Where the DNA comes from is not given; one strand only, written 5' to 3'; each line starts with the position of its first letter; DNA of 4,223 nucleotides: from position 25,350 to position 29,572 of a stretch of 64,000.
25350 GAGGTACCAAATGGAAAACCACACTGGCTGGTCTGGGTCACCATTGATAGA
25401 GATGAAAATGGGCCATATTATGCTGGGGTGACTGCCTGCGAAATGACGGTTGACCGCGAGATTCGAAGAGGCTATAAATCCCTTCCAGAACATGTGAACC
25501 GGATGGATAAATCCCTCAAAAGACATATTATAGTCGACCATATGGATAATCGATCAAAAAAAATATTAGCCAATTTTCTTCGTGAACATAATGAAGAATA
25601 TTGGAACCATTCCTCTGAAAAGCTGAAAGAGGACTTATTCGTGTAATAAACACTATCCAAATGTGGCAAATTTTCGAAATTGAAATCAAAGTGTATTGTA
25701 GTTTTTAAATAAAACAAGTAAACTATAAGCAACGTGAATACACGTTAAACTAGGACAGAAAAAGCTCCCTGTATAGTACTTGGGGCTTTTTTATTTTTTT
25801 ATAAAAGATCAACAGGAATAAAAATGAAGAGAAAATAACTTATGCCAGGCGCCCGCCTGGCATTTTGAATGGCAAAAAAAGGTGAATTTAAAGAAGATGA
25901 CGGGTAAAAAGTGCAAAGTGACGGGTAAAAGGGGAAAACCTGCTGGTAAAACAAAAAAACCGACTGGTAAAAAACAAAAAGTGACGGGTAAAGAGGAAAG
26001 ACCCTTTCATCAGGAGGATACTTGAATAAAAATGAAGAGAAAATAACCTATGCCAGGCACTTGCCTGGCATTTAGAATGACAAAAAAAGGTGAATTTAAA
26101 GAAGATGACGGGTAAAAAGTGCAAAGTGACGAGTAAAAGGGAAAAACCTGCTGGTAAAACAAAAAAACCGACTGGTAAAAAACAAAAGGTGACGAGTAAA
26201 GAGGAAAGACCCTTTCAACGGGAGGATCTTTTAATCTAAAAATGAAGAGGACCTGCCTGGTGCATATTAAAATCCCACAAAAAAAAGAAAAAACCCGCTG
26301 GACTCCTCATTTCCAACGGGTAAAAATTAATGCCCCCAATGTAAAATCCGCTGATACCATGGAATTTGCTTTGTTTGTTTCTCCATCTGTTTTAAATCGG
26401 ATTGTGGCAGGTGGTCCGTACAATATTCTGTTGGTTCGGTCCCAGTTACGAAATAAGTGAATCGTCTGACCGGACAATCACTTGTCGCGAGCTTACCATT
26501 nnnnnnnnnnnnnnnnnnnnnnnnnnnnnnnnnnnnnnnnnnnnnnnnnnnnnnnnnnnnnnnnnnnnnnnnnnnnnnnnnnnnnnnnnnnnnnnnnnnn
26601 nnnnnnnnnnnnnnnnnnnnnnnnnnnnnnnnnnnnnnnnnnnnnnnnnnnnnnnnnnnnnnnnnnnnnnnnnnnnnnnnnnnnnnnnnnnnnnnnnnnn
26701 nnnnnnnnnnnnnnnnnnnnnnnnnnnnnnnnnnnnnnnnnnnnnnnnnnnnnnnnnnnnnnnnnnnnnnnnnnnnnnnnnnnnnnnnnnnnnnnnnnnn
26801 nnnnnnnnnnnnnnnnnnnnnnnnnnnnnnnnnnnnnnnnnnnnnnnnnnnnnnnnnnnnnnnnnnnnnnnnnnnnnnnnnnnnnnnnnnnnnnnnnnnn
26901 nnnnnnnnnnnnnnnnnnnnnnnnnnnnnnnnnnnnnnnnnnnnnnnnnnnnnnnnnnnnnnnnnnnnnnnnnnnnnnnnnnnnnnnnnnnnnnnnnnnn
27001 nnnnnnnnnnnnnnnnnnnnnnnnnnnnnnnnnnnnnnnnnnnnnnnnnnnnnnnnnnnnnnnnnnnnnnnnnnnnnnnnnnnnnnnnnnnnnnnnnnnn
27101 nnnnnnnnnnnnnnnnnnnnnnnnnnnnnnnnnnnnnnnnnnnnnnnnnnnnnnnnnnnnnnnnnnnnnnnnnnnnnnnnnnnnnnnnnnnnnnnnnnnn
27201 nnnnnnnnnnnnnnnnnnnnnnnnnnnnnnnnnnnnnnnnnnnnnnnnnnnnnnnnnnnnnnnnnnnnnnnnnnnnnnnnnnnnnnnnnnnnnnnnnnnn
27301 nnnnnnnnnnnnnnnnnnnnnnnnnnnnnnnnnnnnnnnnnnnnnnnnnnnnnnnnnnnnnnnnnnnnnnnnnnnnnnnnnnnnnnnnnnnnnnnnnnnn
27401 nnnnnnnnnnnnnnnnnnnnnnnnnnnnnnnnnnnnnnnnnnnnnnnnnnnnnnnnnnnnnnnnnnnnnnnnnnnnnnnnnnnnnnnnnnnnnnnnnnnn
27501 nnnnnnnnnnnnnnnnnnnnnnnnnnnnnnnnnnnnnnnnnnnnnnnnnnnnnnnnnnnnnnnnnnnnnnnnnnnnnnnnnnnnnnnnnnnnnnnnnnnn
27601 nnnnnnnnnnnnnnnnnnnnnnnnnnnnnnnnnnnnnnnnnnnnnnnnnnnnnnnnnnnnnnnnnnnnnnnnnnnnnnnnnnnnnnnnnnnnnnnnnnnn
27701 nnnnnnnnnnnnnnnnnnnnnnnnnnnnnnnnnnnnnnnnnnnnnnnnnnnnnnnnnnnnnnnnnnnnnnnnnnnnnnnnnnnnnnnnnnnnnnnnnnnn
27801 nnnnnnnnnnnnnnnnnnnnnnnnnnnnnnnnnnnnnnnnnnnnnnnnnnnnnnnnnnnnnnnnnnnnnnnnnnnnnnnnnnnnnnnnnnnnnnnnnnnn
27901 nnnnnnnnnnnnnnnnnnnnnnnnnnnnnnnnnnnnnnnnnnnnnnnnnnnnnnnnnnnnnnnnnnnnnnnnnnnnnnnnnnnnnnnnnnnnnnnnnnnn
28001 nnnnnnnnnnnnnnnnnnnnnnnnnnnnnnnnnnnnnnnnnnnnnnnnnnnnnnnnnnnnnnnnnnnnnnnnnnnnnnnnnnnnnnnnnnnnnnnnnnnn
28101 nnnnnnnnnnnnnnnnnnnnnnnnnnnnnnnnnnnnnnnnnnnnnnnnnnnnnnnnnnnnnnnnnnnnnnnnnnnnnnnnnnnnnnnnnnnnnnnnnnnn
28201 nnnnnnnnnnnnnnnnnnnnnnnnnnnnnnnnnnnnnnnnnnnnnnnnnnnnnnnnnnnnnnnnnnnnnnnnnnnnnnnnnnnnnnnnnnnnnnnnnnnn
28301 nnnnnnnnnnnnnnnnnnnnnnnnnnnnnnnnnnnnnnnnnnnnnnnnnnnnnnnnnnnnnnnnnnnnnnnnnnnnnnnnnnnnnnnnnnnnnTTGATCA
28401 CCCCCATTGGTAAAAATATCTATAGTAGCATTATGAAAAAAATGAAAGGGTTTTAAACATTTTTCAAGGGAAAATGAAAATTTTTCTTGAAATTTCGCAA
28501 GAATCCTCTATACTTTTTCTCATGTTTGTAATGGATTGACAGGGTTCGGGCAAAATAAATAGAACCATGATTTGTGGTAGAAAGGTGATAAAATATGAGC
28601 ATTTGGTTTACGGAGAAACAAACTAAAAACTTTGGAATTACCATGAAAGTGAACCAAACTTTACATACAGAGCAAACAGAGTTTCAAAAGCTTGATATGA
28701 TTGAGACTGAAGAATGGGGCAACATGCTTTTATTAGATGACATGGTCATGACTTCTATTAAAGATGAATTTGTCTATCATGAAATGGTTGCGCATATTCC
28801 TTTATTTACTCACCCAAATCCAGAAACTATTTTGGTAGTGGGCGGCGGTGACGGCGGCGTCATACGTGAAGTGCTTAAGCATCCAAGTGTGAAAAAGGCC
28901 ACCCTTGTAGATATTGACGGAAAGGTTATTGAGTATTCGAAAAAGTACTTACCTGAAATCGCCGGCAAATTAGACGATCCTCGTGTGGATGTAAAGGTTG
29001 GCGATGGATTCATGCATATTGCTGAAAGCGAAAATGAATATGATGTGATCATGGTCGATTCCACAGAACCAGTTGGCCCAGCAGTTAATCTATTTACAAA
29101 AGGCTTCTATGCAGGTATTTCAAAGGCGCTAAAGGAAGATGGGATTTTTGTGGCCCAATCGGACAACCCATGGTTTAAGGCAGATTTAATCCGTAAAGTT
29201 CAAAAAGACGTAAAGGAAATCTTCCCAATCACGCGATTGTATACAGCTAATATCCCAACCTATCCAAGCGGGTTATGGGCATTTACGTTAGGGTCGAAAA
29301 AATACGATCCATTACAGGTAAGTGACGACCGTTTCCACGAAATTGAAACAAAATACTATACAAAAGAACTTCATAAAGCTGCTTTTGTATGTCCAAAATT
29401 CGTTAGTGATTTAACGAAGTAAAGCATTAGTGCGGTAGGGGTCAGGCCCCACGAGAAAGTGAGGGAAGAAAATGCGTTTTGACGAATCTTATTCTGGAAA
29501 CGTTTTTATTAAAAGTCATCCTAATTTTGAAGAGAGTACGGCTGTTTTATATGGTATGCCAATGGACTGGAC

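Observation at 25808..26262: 208-bp tandem duplication with a 21-nt GGTAAA periodicity, conserved hairpins and Lys-rich micro-ORFs: unexplained element between ywhD and pbpG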

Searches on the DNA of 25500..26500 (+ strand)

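Call 4: search_rna_families(source=window, start=25500, end=26500, threshold=evalue, max_evalue=10)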
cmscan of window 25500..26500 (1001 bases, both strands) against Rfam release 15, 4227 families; matches with E-value up to 10: 10.
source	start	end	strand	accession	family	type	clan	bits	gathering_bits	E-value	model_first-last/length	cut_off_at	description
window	26010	26108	+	RF01871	MALAT1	Gene; lncRNA;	-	22.5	70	2.4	1-95/95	no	Metastasis associated lung adenocarcinoma transcript 1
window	25717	25878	+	RF03533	SQ1002_RNA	Gene; sRNA;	-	19.9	128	0.095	1-237/237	no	Clostridioides difficile sRNA SQ1002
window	25697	25796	+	RF00515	PyrR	Cis-reg;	-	19.7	54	5.3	1-115/115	no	PyrR binding site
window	26002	26108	-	RF02393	sau-59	Gene; sRNA;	-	19.2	80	9.5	1-128/128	no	Staphylococcus sRNA sau-59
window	25564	25687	+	RF03096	RAGATH-19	Gene; sRNA;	-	17.6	85.6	5.3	1-141/141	no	RAGATH-19 RNA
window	25724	25801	+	RF02969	DUF3800-I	Gene; sRNA;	-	17.3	44.2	9.1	1-115/115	no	DUF3800-I RNA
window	25762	25838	+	RF02527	SSRC38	Gene; sRNA;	-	16.8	80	3.2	1-166/166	no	Streptococcus sRNA SSRC38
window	25755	25844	-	RF01859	Phe_leader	Cis-reg; leader;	-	16.5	55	9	1-125/125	no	Phenylalanine leader peptide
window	25675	25756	+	RF01914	mir-932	Gene; miRNA;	-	14.8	54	4.5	1-76/76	no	mir-932 microRNA precursor family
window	26285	26363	-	RF02837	anti-hemB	Gene; sRNA;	-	14.4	49.5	2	1-81/81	no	Burkholderia RNA 7 (anti-hemB)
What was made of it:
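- On Known RNA family (Rfam) / sRNA gene: The best hits score 14-22 bits against thresholds of 44-128 (call 4).
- No Rfam match comes near threshold (call 4).
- Tried and rejected: Rfam: nothing (call 4).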

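Call 21: search_dna_similar(query=window:25816-26023:+, collection=plasmids, mode=distant, max_evalue=1)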
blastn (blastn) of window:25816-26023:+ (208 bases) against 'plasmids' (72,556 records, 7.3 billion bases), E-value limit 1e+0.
Records with a match: 1; places in all: 1; records where one place covers at least 80% of the query: 0.
Best place of each record, by identity: 80-90% 1.
By first word of the organism name: Enterococcus 1.
By predicted mobility (MOB-suite, as given by PLSDB): conjugative 1.
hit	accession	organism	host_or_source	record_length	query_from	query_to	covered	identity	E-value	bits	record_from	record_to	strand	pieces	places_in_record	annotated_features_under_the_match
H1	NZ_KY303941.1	Enterococcus faecalis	fecal material of a Blue whale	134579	60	103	21%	81.8%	6e-1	41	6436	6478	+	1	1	recombinase family protein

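Call 22: search_dna_similar(query=window:25816-26023:+, collection=phages, mode=distant, max_evalue=1)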
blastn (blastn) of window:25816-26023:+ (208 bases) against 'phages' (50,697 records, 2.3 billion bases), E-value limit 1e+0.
Records with a match: 2; places in all: 2; records where one place covers at least 80% of the query: 0.
Best place of each record, by identity: 90-95% 1; 80-90% 1.
By first word of the organism name: Microviridae 1; bajarodmic 1.
By host as written in the record: - 2.
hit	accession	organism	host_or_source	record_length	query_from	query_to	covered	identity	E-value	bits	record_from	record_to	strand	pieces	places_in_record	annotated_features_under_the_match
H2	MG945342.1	Microviridae sp.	pig feces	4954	70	118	24%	82.0%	7e-1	40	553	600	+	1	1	similar to VP4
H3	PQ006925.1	bajarodmic virus 706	Dipodomys merriami feces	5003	61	86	13%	92.3%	7e-1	39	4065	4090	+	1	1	nonstructural protein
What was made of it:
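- On Plasmid/phage iteron origin: BLASTN against 72,556 plasmids and 50,697 phages gave only chance hits with E about 0.6 (calls 21, 22).
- Tried and rejected: Plasmids and phages: nothing (calls 21, 22).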

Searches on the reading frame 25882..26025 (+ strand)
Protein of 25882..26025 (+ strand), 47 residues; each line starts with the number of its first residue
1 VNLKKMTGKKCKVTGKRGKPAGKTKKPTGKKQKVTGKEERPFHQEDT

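Call 9: find_encoding_contigs(protein=window:25882-26025:+, flank=3000, max_places=10)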
Protein window:25882-26025:+ (47 aa): no gene with exactly this product is on record in the collection.

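Call 10: find_homologous_proteins(query=window:25882-26022:+, max_evalue=10)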
Query seq(47 aa): no candidate shares three 5-residue words with the query. No homologue found.

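Call 37: search_protein_representatives(protein=window:25882-26022:+)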
Query: 47 residues. Proteins with E-value up to 0.001 (for the whole library): 5; up to 1e-10: 0; up to 1e-30: 0. The best 5 are listed.
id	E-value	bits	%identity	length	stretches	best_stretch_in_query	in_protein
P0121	5.7e-09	51.1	38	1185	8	12-45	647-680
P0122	1.0e-07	47.2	34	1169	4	7-37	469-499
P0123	6.2e-05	38.7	28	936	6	7-46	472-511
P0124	1.6e-04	37.4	36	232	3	5-36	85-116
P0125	2.7e-04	36.7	32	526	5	5-39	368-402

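Call 47: search_protein_families(library=pfam, proteins=[window:25882-26022:+], max_evalue=1)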
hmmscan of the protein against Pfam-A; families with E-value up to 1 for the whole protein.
window:25882-26022:+ (47 aa): 0 families

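Call 48: search_protein_families(library=ncbifam, proteins=[window:25882-26022:+], max_evalue=1)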
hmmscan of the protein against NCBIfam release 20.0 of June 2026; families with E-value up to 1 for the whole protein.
window:25882-26022:+ (47 aa): 0 families

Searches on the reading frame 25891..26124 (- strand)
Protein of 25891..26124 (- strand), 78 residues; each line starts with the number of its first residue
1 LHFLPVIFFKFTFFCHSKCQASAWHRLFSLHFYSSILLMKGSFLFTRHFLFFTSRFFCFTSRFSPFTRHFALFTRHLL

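Call 46: find_homologous_proteins(query=window:25891-26124:-, max_evalue=10)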
Query window:25891-26124:-: 16 candidates shared short words with the query, none scored E <= 10.

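Call 47: search_protein_families(library=pfam, proteins=[window:25891-26124:-], max_evalue=1)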
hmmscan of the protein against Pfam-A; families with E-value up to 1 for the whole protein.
window:25891-26124:- (78 aa): 0 families

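Call 48: search_protein_families(library=ncbifam, proteins=[window:25891-26124:-], max_evalue=1)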
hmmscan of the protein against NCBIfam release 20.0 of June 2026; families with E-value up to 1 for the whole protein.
window:25891-26124:- (78 aa): 0 families

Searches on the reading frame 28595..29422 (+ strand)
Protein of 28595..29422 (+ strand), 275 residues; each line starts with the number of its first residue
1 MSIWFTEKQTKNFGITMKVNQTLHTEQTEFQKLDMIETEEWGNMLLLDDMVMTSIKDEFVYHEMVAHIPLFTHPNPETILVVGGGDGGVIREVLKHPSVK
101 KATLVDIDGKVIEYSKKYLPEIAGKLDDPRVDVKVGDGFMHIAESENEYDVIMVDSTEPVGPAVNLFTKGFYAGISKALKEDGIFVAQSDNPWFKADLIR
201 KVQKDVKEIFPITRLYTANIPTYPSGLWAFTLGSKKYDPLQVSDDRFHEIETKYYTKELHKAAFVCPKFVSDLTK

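Call 61: find_encoding_contigs(protein=window:28595-29422:+, flank=5000, max_places=10)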
Protein window:28595-29422:+ (275 aa): no gene with exactly this product is on record in the collection.
